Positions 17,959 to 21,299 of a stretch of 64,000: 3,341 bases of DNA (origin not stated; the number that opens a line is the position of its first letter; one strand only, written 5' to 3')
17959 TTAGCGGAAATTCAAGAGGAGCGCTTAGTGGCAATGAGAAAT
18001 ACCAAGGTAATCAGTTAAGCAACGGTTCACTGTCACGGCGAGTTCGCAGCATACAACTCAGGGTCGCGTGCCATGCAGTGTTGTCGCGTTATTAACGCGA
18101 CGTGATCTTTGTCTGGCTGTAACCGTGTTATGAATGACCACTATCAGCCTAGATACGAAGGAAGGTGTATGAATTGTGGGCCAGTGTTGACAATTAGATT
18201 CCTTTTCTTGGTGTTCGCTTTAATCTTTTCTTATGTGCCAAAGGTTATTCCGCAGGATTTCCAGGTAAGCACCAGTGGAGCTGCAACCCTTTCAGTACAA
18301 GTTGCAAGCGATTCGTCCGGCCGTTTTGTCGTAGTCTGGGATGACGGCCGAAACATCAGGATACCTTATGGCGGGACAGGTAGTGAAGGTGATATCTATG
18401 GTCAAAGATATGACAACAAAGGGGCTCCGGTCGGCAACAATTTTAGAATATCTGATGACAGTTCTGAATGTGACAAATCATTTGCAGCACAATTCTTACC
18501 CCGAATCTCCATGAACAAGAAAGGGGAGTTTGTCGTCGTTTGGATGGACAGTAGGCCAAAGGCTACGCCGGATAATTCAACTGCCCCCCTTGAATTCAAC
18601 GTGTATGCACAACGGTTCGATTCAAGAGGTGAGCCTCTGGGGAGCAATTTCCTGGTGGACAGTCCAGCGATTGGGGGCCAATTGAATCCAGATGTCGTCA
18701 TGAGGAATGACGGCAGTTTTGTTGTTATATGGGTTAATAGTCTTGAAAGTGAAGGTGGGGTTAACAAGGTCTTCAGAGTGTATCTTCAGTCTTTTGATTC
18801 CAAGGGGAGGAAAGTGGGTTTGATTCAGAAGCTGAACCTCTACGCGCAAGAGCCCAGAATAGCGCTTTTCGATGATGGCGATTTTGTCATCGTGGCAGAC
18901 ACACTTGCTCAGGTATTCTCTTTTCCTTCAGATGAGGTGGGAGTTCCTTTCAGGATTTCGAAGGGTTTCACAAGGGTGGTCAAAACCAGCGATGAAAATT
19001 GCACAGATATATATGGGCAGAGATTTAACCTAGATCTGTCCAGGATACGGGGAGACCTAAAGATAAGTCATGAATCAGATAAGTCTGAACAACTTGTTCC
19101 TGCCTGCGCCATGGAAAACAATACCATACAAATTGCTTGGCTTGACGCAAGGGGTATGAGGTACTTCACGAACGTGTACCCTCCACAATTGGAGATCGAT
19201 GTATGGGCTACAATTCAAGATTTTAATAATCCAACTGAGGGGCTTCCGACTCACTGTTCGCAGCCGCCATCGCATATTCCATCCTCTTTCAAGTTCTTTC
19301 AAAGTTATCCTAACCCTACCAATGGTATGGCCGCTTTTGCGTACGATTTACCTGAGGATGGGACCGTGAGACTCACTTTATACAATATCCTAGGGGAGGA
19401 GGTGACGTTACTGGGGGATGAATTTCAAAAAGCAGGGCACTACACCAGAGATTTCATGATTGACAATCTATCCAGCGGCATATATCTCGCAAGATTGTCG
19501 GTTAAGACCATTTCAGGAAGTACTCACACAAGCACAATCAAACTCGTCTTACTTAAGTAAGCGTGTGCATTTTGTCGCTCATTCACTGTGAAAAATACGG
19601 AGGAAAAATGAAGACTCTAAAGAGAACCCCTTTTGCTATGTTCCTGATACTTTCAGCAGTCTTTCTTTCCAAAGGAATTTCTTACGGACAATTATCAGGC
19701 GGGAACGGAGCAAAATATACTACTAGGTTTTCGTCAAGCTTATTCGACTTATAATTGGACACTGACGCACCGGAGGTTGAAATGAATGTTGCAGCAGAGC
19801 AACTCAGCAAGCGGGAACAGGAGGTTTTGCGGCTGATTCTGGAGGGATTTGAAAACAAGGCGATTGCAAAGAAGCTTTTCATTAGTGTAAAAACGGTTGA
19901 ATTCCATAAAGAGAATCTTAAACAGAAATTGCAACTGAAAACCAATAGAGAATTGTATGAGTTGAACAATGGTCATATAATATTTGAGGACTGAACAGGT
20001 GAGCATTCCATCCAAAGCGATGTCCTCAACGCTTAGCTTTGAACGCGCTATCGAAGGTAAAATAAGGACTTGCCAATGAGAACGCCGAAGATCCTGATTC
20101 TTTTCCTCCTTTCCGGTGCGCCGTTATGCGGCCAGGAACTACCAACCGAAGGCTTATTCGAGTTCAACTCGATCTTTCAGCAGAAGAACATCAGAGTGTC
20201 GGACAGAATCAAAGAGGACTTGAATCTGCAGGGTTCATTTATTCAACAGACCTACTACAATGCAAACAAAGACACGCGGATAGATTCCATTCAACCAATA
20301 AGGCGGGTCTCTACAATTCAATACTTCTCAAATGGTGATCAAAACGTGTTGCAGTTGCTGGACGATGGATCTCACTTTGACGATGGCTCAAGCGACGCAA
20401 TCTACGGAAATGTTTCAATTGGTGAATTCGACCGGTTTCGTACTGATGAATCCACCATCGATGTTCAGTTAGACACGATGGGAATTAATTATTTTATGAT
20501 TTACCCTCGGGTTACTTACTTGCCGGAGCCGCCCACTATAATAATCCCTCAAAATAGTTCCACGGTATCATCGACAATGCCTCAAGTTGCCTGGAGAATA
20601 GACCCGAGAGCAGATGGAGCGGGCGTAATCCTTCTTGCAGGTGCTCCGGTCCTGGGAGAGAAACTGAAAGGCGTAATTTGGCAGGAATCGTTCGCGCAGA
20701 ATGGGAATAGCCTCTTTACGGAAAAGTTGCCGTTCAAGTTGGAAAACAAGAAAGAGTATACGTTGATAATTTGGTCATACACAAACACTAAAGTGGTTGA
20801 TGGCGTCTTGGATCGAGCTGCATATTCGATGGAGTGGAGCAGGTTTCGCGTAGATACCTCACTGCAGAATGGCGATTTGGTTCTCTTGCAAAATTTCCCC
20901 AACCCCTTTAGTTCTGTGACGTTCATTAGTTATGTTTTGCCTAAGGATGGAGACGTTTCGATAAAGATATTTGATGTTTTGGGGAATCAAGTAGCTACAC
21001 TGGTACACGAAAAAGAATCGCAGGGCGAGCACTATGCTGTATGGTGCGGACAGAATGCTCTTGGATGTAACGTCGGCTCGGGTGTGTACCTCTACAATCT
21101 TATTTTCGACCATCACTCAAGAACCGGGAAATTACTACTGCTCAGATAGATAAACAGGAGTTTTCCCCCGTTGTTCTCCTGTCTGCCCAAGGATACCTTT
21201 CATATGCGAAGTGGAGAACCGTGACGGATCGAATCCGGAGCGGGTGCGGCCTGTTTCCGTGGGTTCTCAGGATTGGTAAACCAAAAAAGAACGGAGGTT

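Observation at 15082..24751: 9.6-kb accessory island bracketed by a duplicated hisG 3' end (att-like repeats), with no recombinase left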

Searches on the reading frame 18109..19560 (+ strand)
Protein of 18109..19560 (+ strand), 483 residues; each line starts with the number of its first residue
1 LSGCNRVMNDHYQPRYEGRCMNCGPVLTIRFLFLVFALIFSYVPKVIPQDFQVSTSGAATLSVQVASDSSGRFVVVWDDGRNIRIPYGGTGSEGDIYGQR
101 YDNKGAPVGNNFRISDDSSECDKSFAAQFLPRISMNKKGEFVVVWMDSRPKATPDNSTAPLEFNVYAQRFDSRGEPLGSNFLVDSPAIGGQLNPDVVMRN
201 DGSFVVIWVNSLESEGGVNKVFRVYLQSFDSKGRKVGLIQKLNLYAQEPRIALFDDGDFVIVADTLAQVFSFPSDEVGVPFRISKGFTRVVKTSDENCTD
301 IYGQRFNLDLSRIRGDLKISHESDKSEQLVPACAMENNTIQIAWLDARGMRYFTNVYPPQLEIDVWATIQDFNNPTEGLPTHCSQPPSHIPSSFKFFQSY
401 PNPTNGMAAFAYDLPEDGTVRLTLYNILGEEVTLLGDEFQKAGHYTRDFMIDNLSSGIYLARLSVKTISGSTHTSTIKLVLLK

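Call 7: search_protein_families(library=pfam, proteins=[window:18109-19560:+], max_evalue=0.01)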
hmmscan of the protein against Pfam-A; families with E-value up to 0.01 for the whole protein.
window:18109-19560:+ (483 aa): 1 family
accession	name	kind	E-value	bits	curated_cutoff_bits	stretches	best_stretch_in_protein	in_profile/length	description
PF18962.6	Por_Secre_tail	-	1.8e-07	31.8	27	1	400-467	2-66/75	Secretion system C-terminal sorting domain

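Call 76: search_protein_families(library=ncbifam, proteins=[window:18109-19560:+], max_evalue=0.001)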
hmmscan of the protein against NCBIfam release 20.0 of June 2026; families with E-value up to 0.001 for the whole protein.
window:18109-19560:+ (483 aa): 3 families
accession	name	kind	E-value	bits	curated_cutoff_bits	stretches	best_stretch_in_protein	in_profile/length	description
TIGR04183.1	Por_Secre_tail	domain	2.5e-07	30.6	23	1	400-466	2-61/72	T9SS type A sorting domain-containing protein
NF052323.1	T9SSA_dep_M6i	equivalog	3.5e-06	25.3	600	1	400-482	961-1042/1043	T9SS-dependent M6-like inactivated metalloprotease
NF038113.1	T9SSA_dep_M36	equivalog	5.5e-05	21.5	885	1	368-468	767-860/869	T9SS-dependent M36 family metallopeptidase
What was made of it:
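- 18109..19560 (+): Secreted protein with a T9SS C-terminal sorting domain. calls 7, 76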

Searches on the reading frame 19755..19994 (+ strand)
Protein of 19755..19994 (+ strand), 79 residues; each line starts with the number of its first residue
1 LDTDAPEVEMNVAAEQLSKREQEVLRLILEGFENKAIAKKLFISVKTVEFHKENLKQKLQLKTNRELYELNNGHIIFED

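Call 77: search_protein_families(library=padloc, proteins=[window:19755-19994:+], max_evalue=0.001)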
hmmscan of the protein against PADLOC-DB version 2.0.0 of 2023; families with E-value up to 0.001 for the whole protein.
window:19755-19994:+ (79 aa): 5 families
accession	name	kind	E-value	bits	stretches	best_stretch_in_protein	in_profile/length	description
PDLC01851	CARF3--CARF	-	6.8e-08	30.2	1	14-60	207-253/279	-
PDLC01855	CARF3--CARF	-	8.2e-08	30.3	1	13-60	214-261/288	-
PDLC01268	CasR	-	7.3e-05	20.8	1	7-62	112-168/179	"CAS-I,CAS-II,CAS-III,CAS-IV,CAS-V,CAS-VI; associated_signaling"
PDLC01850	CARF3--CARF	-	0.00031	18.7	1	7-58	133-186/209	-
PDLC01848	CARF3--CARF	-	0.00045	18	1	9-68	127-186/197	-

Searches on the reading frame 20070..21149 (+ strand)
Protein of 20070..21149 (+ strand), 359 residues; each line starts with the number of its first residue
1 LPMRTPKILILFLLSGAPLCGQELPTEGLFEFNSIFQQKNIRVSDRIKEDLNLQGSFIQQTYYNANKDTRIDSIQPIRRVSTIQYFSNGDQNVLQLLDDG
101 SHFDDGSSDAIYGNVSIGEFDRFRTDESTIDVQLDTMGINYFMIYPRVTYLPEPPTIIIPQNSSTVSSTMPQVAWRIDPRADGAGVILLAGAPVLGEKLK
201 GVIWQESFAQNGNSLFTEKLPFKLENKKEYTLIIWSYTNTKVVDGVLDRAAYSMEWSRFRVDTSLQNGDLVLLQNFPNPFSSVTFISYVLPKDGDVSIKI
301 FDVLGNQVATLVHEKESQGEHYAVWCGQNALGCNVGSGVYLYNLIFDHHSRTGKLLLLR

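Call 7: search_protein_families(library=pfam, proteins=[window:20070-21149:+], max_evalue=0.01)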
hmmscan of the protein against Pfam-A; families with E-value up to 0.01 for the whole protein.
window:20070-21149:+ (359 aa): 3 families
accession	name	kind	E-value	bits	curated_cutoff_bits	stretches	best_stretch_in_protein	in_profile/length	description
PF18962.6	Por_Secre_tail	-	2e-05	25.2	27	1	276-352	2-70/75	Secretion system C-terminal sorting domain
PF13860.13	FlgD_ig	-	0.00054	20.3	27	1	294-341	22-70/79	FlgD Ig-like domain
PF13585.12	CHU_C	-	0.008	16.7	27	0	295-348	28-74/86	CHU_C Type IX secretion signal domain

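Call 76: search_protein_families(library=ncbifam, proteins=[window:20070-21149:+], max_evalue=0.001)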
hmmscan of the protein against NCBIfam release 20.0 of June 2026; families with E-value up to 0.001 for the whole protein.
window:20070-21149:+ (359 aa): 2 families
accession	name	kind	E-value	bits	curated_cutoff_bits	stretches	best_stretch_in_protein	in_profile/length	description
TIGR04183.1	Por_Secre_tail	domain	6.7e-07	29.2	23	1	276-355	2-69/72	T9SS type A sorting domain-containing protein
NF052323.1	T9SSA_dep_M6i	equivalog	5.2e-06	24.7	600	1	275-342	960-1022/1043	T9SS-dependent M6-like inactivated metalloprotease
